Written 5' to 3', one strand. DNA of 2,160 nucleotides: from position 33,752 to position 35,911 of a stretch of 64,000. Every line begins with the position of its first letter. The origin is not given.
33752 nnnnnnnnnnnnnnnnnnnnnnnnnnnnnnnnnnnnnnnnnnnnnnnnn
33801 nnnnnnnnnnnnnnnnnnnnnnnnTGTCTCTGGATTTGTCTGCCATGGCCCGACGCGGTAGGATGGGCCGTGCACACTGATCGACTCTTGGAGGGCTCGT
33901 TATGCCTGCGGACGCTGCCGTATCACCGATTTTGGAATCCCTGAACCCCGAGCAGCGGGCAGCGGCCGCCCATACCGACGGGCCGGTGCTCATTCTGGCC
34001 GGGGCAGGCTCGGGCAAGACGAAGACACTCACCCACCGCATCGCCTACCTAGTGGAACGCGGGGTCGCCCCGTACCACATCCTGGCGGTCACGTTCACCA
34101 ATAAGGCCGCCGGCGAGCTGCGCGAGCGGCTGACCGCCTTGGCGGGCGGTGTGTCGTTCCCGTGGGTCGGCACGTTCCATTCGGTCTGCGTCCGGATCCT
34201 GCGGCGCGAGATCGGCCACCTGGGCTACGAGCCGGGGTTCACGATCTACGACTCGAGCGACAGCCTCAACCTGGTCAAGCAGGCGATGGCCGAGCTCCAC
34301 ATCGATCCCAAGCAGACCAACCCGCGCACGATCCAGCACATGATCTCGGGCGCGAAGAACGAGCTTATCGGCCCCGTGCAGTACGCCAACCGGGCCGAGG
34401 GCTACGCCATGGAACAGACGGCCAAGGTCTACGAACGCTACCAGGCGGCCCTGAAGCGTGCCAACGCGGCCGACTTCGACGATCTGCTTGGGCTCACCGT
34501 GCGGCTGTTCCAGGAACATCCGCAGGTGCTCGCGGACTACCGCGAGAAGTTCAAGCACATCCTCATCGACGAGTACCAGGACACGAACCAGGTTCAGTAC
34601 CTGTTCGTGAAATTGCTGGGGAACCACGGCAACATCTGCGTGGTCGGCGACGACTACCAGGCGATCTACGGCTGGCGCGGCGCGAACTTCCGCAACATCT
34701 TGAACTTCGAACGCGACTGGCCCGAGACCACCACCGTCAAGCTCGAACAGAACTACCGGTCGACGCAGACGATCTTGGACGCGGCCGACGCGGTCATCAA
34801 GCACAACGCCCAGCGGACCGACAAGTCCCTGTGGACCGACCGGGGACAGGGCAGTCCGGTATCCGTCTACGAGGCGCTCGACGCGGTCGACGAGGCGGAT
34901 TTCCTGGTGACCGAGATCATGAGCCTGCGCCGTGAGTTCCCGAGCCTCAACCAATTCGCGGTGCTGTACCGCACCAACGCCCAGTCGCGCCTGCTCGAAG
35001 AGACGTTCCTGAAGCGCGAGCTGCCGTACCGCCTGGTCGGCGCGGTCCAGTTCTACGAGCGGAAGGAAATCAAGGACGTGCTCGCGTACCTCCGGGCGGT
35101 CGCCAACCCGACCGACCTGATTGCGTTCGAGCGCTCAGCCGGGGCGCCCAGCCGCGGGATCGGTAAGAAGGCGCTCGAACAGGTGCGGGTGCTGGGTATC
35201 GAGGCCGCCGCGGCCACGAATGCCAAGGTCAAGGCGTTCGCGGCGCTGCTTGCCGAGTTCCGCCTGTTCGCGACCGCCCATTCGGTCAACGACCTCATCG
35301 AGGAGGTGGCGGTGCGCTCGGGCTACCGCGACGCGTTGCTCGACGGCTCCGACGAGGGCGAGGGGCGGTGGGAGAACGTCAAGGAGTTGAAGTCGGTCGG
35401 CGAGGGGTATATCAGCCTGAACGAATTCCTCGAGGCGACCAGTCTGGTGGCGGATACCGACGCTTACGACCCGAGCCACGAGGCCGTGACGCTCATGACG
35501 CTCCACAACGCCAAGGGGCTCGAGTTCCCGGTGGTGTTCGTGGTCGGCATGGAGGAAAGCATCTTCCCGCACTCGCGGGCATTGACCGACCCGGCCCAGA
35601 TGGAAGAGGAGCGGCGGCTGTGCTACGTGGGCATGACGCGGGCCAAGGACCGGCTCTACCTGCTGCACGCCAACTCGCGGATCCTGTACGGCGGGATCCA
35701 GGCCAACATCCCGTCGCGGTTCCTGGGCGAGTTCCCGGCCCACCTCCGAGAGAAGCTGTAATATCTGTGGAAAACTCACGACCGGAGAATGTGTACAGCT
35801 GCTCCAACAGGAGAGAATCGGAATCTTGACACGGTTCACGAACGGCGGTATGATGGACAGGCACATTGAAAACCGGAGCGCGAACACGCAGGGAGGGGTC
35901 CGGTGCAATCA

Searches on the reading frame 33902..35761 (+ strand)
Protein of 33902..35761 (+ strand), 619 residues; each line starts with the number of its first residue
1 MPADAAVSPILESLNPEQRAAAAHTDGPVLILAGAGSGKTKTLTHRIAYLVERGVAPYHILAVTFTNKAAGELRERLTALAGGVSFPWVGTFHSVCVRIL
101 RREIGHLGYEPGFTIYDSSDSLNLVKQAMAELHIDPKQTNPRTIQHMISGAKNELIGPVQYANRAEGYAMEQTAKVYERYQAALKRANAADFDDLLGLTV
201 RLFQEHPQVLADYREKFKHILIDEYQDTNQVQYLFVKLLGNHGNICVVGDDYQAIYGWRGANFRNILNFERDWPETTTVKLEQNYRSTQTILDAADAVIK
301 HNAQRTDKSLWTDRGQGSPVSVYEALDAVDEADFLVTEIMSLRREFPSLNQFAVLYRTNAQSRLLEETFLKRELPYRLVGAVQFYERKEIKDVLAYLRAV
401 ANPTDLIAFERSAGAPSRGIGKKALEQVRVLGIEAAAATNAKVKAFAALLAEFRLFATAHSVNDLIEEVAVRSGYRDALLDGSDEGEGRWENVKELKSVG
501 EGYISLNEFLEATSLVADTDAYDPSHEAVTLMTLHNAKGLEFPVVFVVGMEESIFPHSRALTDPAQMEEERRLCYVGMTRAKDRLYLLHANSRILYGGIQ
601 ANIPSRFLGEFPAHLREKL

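Call 15: search_protein_families(library=pfam, proteins=[window:33902-35761:+])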
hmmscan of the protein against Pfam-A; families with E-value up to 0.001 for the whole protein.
window:33902-35761:+ (619 aa): 7 families
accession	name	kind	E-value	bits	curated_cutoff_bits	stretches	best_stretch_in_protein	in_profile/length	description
PF00580.27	UvrD-helicase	-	3.3e-90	302.9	23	1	14-273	1-270/271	UvrD/REP helicase N-terminal domain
PF13361.12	UvrD_C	-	8.3e-71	239.7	25.6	1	279-589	1-347/350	UvrD-like helicase C-terminal domain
PF13245.12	AAA_19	-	9.7e-21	74.8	25.1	1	19-257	2-132/134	AAA domain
PF13538.12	UvrD_C_2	-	6.1e-12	45.7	27.4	1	529-588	2-52/52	UvrD-like helicase C-terminal domain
PF13604.12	AAA_30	-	4.1e-09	36.9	27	1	14-78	2-67/191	AAA domain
PF01443.25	Viral_helicase1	-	3.1e-07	30.9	21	0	525-588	174-227/228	Viral superfamily 1 RNA helicase core domain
PF13086.12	AAA_11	-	0.00076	19.8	27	0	14-155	2-137/257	AAA domain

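Call 24: find_homologous_proteins(query=window:33902-35761:+, max_evalue=1e-100)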
Query window:33902-35761:+ (619 aa): 7995 proteins with E <= 1e-100 among 8000 candidates; the best 120 are listed.
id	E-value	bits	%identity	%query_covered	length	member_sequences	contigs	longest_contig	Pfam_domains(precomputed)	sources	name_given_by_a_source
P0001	0.0e+0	1265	89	100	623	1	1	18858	PF13538.13,PF01443.25,PF13604.13,PF13361.13,PF13245.13,PF00580.28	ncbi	-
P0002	0.0e+0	1195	83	100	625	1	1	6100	PF13538.13,PF01443.25,PF13604.13,PF13361.13,PF13245.13,PF00580.28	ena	-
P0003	0.0e+0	1194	83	100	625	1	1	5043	PF13538.13,PF01443.25,PF13604.13,PF13361.13,PF13245.13,PF00580.28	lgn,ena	-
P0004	0.0e+0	1190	83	100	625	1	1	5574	PF13538.13,PF01443.25,PF13604.13,PF13361.13,PF13245.13,PF00580.28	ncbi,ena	ncbi:MAG: UvrD-helicase domain-containing protein [Patescibacteria group bacterium]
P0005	0.0e+0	1167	83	99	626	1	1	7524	PF13538.13,PF01443.25,PF13604.13,PF13361.13,PF13245.13,PF00580.28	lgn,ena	-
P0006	0.0e+0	1109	77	100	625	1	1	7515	PF13538.13,PF01443.25,PF13604.13,PF13361.13,PF13245.13,PF00580.28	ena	-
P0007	0.0e+0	1058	74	99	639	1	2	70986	PF13538.13,PF01443.25,PF13604.13,PF13361.13,PF13245.13,PF00580.28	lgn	-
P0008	0.0e+0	1031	73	100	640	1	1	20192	PF13538.13,PF01443.25,PF13604.13,PF13361.13,PF13245.13,PF00580.28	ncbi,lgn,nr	ncbi:UvrD-helicase domain-containing protein [Candidatus Berkelbacteria bacterium]|nr:UvrD-helicase 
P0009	0.0e+0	1021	73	99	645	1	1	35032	PF13538.13,PF01443.25,PF13604.13,PF13361.13,PF13245.13,PF00580.28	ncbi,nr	ncbi:UvrD-helicase domain-containing protein [Candidatus Berkelbacteria bacterium]|nr:UvrD-helicase 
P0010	0.0e+0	1021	74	99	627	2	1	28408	PF13538.13,PF01443.25,PF13604.13,PF13361.13,PF13245.13,PF00580.28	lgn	-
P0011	0.0e+0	1017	73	99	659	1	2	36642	PF13538.13,PF01443.25,PF13604.13,PF13361.13,PF13245.13,PF00580.28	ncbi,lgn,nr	ncbi:UvrD-helicase domain-containing protein [Candidatus Berkelbacteria bacterium]|nr:UvrD-helicase 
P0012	0.0e+0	1017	72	100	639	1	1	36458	PF13538.13,PF01443.25,PF13604.13,PF13361.13,PF13245.13,PF00580.28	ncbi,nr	ncbi:UvrD-helicase domain-containing protein [Candidatus Berkelbacteria bacterium]|nr:UvrD-helicase 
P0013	0.0e+0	1010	72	99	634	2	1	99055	PF13538.13,PF01443.25,PF13604.13,PF13361.13,PF13245.13,PF00580.28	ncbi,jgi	ncbi:MAG: ATP-dependent helicase [Patescibacteria group bacterium]|jgi:DNA helicase-2/ATP-dependent 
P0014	1.4e-298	1010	73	99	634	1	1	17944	PF13538.13,PF01443.25,PF13604.13,PF13361.13,PF13245.13,PF00580.28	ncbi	-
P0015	1.4e-296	1003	71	99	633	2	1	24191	PF13538.13,PF01443.25,PF13604.13,PF13361.13,PF13245.13,PF00580.28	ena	-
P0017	2.3e-286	969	68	99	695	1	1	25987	PF13538.13,PF01443.25,PF13604.13,PF13361.13,PF13245.13,PF00580.28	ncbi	-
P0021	5.0e-264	896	64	99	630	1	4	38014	PF13538.13,PF01443.25,PF13604.13,PF13361.13,PF13245.13,PF00580.28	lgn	-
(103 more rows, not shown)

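Call 25: find_encoding_contigs(protein=P0002, flank=2500, max_places=2)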
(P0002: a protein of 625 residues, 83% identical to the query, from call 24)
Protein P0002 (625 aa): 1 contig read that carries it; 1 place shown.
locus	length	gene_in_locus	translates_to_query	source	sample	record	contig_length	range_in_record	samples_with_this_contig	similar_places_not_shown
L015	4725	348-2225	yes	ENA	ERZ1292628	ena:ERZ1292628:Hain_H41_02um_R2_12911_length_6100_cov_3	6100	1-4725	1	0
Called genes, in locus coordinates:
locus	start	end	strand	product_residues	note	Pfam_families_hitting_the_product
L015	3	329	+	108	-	?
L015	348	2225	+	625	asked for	PF00580:UvrD-helicase, PF13245:AAA_19, PF13604:AAA_30 (faint), PF01443:Viral_helicase1 (faint), PF13361:UvrD_C, PF13538:UvrD_C_2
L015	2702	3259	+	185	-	PF10111:Glyco_tranf_2_2 (weak), PF00535:Glycos_transf_2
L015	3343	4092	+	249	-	PF00106:adh_short, PF08659:KR, PF13561:adh_short_C2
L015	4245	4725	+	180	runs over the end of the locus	-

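Call 26: find_encoding_contigs(protein=P0005, flank=2500, max_places=2)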
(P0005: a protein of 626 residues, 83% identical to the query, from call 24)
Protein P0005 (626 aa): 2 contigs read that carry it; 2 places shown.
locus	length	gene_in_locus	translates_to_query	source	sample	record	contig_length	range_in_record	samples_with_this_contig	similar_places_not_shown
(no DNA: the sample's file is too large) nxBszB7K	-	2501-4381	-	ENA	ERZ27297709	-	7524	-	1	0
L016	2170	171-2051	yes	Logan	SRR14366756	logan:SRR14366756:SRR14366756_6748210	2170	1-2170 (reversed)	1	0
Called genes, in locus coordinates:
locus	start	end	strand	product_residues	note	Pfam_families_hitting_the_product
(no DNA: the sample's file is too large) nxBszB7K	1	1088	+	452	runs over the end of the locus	?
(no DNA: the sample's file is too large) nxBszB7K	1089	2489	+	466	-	PF00772:DnaB, PF13481:AAA_25, PF03796:DnaB_C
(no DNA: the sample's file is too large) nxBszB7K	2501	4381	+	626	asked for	PF00580:UvrD-helicase, PF13245:AAA_19, PF13604:AAA_30 (faint), PF01443:Viral_helicase1 (faint), PF13361:UvrD_C, PF13538:UvrD_C_2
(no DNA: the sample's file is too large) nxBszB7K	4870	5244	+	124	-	PF00672:HAMP (weak)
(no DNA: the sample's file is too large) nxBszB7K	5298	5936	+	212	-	-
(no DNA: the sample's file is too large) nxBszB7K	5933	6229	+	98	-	-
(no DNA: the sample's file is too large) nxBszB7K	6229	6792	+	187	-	-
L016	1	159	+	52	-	?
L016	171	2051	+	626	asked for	PF00580:UvrD-helicase, PF13245:AAA_19, PF13604:AAA_30 (faint), PF01443:Viral_helicase1 (faint), PF13361:UvrD_C, PF13538:UvrD_C_2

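Call 27: find_encoding_contigs(protein=P0006, flank=2500, max_places=2)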
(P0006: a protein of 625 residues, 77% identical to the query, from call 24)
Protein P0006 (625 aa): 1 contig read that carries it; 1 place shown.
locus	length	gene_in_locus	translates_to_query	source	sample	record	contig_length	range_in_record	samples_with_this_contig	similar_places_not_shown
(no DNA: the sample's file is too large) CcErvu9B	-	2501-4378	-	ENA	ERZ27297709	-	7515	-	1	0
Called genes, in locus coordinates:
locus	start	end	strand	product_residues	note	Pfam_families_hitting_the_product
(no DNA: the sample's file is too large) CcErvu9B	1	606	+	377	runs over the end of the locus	-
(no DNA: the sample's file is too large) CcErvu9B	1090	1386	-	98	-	PF22296:bAvd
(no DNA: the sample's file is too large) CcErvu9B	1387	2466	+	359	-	PF00078:RVT_1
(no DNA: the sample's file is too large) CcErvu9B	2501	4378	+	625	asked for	PF00580:UvrD-helicase, PF13245:AAA_19, PF13604:AAA_30 (faint), PF01443:Viral_helicase1 (faint), PF13361:UvrD_C, PF13538:UvrD_C_2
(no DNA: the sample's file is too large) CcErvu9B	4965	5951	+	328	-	-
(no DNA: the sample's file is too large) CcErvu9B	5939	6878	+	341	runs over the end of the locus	?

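Call 28: find_encoding_contigs(protein=P0007, flank=2500, max_places=2)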
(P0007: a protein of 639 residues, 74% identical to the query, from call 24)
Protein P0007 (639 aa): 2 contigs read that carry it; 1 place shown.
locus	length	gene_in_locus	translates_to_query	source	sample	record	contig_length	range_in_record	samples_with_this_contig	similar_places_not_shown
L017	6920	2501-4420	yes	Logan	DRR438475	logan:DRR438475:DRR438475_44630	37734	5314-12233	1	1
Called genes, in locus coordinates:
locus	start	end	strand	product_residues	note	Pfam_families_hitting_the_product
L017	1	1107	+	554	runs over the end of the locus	PF05496:RuvB_N (weak), PF13177:DNA_pol3_delta2, PF13401:AAA_22 (weak), PF00004:AAA, PF07728:AAA_5 (faint), PF12169:DNA_pol3_gamma3 (faint), PF22608:DNAX_ATPase_lid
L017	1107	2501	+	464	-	PF00772:DnaB, PF03796:DnaB_C, PF13481:AAA_25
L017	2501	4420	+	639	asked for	PF00580:UvrD-helicase, PF01443:Viral_helicase1 (faint), PF13245:AAA_19, PF13604:AAA_30 (faint), PF13361:UvrD_C, PF13538:UvrD_C_2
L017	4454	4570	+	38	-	-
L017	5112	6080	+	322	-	PF03990:DUF348, PF07501:G5, PF03330:DPBB_1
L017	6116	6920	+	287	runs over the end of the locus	PF00398:RrnaAD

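Call 29: find_encoding_contigs(protein=P0009, flank=2500, max_places=2)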
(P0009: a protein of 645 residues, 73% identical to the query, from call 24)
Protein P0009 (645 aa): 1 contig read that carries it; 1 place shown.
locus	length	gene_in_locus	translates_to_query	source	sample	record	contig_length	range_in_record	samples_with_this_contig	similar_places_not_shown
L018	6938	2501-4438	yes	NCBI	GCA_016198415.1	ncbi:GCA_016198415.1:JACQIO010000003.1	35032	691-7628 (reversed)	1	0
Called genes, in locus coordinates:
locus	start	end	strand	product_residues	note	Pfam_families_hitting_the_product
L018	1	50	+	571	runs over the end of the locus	PF05496:RuvB_N (weak), PF13177:DNA_pol3_delta2, PF13401:AAA_22 (faint), PF00004:AAA (weak), PF13177:DNA_pol3_delta2, PF22608:DNAX_ATPase_lid, PF12169:DNA_pol3_gamma3 (weak)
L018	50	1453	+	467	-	PF00772:DnaB, PF13481:AAA_25, PF03796:DnaB_C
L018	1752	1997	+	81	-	-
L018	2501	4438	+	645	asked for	PF13604:AAA_30 (faint), PF00580:UvrD-helicase, PF01443:Viral_helicase1 (faint), PF13245:AAA_19, PF13361:UvrD_C, PF13538:UvrD_C_2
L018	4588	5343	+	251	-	-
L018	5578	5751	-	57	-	-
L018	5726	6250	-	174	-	PF10604:Polyketide_cyc2, PF03364:Polyketide_cyc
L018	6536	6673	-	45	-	-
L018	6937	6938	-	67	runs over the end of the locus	-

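Call 30: find_encoding_contigs(protein=P0010, flank=2500, max_places=2)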
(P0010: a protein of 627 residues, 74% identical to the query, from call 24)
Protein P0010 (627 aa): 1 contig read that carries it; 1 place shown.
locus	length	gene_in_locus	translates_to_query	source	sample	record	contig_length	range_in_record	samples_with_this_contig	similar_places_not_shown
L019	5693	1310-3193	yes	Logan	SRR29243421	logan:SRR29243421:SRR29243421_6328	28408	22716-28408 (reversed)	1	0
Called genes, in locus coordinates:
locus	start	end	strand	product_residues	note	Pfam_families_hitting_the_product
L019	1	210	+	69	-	?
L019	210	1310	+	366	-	-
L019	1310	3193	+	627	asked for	PF00580:UvrD-helicase, PF13245:AAA_19, PF13604:AAA_30 (faint), PF01443:Viral_helicase1 (faint), PF13361:UvrD_C, PF13538:UvrD_C_2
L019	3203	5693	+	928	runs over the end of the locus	-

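Call 31: find_encoding_contigs(protein=P0013, flank=2500, max_places=2)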
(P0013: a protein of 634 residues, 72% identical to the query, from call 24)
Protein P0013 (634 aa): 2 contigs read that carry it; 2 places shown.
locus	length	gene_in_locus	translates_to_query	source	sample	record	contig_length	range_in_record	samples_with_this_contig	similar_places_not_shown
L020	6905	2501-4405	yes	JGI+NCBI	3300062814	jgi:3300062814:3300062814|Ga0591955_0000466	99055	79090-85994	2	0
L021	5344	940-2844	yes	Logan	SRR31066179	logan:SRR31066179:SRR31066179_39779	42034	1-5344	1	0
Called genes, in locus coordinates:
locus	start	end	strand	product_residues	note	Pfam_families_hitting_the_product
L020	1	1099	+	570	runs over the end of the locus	PF05496:RuvB_N (weak), PF13177:DNA_pol3_delta2, PF13401:AAA_22 (faint), PF00004:AAA, PF22608:DNAX_ATPase_lid, PF12169:DNA_pol3_gamma3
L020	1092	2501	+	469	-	PF00772:DnaB, PF13481:AAA_25, PF03796:DnaB_C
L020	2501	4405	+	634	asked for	PF00580:UvrD-helicase, PF01443:Viral_helicase1 (faint), PF13245:AAA_19, PF13604:AAA_30 (faint), PF13361:UvrD_C, PF13538:UvrD_C_2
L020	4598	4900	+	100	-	-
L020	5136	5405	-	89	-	-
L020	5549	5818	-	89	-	-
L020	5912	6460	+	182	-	PF02698:DUF218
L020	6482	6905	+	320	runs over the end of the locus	PF03990:DUF348 (weak), PF07501:G5, PF03330:DPBB_1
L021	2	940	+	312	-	?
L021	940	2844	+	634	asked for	PF00580:UvrD-helicase, PF01443:Viral_helicase1 (faint), PF13245:AAA_19, PF13604:AAA_30 (faint), PF13361:UvrD_C, PF13538:UvrD_C_2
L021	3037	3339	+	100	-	-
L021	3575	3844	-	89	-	-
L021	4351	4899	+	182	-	PF02698:DUF218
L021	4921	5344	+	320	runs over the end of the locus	PF03990:DUF348 (weak), PF07501:G5, PF03330:DPBB_1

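Call 32: find_encoding_contigs(protein=P0015, flank=2500, max_places=2)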
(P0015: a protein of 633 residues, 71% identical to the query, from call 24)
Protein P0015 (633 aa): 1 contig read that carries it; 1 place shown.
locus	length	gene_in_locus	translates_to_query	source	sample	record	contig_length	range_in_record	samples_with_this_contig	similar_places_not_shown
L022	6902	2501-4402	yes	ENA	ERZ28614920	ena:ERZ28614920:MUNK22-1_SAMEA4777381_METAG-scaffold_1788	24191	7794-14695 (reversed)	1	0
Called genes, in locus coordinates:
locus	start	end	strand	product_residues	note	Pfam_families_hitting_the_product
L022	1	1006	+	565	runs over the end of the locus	PF05496:RuvB_N (weak), PF13177:DNA_pol3_delta2, PF13401:AAA_22 (faint), PF00004:AAA, PF22608:DNAX_ATPase_lid, PF12169:DNA_pol3_gamma3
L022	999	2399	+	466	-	PF00772:DnaB, PF13481:AAA_25, PF03796:DnaB_C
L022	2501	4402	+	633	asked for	PF00580:UvrD-helicase, PF01443:Viral_helicase1 (faint), PF13245:AAA_19, PF13604:AAA_30 (faint), PF13361:UvrD_C, PF13538:UvrD_C_2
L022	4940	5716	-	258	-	PF04203:Sortase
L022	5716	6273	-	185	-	-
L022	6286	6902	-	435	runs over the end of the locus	-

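Call 48: find_encoding_contigs(protein=P0017, flank=10000, max_places=2)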
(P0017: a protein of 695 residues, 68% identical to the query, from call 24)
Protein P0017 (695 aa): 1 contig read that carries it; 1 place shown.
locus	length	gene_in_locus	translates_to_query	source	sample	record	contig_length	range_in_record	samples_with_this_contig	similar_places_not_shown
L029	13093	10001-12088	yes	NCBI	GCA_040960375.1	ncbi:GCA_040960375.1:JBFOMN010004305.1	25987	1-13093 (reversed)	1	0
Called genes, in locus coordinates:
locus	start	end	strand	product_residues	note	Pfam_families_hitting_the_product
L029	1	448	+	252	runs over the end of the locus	PF00535:Glycos_transf_2, PF13641:Glyco_tranf_2_3 (faint)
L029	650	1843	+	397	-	PF00535:Glycos_transf_2, PF13641:Glyco_tranf_2_3 (weak), PF04138:GtrA_DPMS_TM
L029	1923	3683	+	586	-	PF13231:PMT_2 (weak)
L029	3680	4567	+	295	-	PF00892:EamA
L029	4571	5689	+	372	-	PF13439:Glyco_transf_4, PF13579:Glyco_trans_4_4, PF20706:GT4-conflict, PF00534:Glycos_transf_1, PF13692:Glyco_trans_1_4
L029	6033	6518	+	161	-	PF13424:TPR_12 (faint), PF07719:TPR_2 (faint), PF13181:TPR_8 (faint), PF13428:TPR_14 (faint), PF13432:TPR_16 (weak), PF14559:TPR_19 (weak)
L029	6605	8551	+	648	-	PF05496:RuvB_N, PF13177:DNA_pol3_delta2, PF00004:AAA, PF13401:AAA_22 (faint), PF13177:DNA_pol3_delta2, PF22608:DNAX_ATPase_lid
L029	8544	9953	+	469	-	PF00772:DnaB, PF13481:AAA_25, PF03796:DnaB_C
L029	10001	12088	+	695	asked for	PF00580:UvrD-helicase, PF13245:AAA_19, PF13604:AAA_30 (faint), PF01443:Viral_helicase1 (faint), PF13361:UvrD_C, PF13538:UvrD_C_2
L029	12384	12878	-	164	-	PF10604:Polyketide_cyc2, PF03364:Polyketide_cyc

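Call 49: find_encoding_contigs(protein=P0021, flank=10000, max_places=3)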
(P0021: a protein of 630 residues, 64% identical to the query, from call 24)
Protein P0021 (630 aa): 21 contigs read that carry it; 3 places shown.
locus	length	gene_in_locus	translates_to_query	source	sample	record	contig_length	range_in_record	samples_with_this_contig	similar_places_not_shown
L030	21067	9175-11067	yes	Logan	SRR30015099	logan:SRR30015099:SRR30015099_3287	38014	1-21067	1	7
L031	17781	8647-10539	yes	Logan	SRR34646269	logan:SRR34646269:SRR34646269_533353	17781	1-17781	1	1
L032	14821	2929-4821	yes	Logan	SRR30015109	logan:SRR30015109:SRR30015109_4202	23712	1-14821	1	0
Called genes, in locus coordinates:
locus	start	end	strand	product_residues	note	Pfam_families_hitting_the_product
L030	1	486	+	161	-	?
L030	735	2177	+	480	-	PF01943:Polysacc_synt, PF13440:Polysacc_synt_3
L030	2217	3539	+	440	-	PF08245:Mur_ligase_M, PF02875:Mur_ligase_C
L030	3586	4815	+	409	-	PF13439:Glyco_transf_4, PF20706:GT4-conflict, PF00534:Glycos_transf_1, PF13692:Glyco_trans_1_4, PF13524:Glyco_trans_1_2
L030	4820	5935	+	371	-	PF13439:Glyco_transf_4, PF13579:Glyco_trans_4_4 (weak), PF20706:GT4-conflict, PF00534:Glycos_transf_1, PF13692:Glyco_trans_1_4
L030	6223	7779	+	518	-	PF05496:RuvB_N (faint), PF13177:DNA_pol3_delta2, PF00004:AAA, PF22608:DNAX_ATPase_lid, PF12169:DNA_pol3_gamma3 (weak)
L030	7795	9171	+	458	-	PF00772:DnaB, PF13481:AAA_25, PF03796:DnaB_C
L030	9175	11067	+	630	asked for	PF00580:UvrD-helicase, PF13245:AAA_19, PF13604:AAA_30 (faint), PF01443:Viral_helicase1 (faint), PF13361:UvrD_C, PF13538:UvrD_C_2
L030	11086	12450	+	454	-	PF07995:GSDH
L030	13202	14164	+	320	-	PF03990:DUF348 (weak), PF07501:G5, PF03330:DPBB_1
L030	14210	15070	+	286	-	PF00398:RrnaAD, PF13649:Methyltransf_25 (weak)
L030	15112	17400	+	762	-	PF07728:AAA_5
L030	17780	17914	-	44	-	-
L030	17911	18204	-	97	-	-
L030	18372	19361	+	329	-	PF00078:RVT_1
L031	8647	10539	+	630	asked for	PF00580:UvrD-helicase, PF13245:AAA_19, PF13604:AAA_30 (faint), PF01443:Viral_helicase1 (faint), PF13361:UvrD_C, PF13538:UvrD_C_2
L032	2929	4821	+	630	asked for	PF00580:UvrD-helicase, PF13245:AAA_19, PF13604:AAA_30 (faint), PF01443:Viral_helicase1 (faint), PF13361:UvrD_C, PF13538:UvrD_C_2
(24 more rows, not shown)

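Call 50: find_encoding_contigs(protein=P0012, flank=10000, max_places=2)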
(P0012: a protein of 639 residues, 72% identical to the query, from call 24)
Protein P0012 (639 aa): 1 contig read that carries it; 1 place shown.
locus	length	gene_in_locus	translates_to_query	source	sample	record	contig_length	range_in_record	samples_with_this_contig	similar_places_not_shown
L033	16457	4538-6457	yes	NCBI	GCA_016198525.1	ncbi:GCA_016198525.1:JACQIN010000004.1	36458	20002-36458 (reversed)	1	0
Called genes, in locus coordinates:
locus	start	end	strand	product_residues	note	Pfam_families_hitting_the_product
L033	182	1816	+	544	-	PF05496:RuvB_N (faint), PF13177:DNA_pol3_delta2, PF13401:AAA_22 (weak), PF00004:AAA, PF07728:AAA_5 (weak), PF22608:DNAX_ATPase_lid, PF12169:DNA_pol3_gamma3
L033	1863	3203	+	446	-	PF00772:DnaB, PF03796:DnaB_C, PF13481:AAA_25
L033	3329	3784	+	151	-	-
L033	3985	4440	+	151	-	-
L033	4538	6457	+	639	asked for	PF13604:AAA_30 (faint), PF00580:UvrD-helicase, PF01443:Viral_helicase1 (faint), PF13245:AAA_19, PF13361:UvrD_C, PF13538:UvrD_C_2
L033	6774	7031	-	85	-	-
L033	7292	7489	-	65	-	-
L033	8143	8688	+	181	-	PF02698:DUF218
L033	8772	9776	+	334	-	PF03990:DUF348, PF07501:G5, PF03330:DPBB_1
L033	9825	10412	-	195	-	-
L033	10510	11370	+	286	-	PF00398:RrnaAD, PF01135:PCMT, PF13649:Methyltransf_25 (weak)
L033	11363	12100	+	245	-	PF00590:TP_methylase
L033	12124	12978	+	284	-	PF00892:EamA (weak)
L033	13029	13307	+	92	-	PF00708:Acylphosphatase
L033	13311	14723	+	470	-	PF01406:tRNA-synt_1e (faint), PF09334:tRNA-synt_1g, PF00133:tRNA-synt_1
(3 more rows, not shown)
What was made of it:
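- In 8 of 10 loci the next same-strand genes are yabE, DUF218-yabE or a glycosyltransferase, all envelope-related (calls 25, 28, 31, 49, 50).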
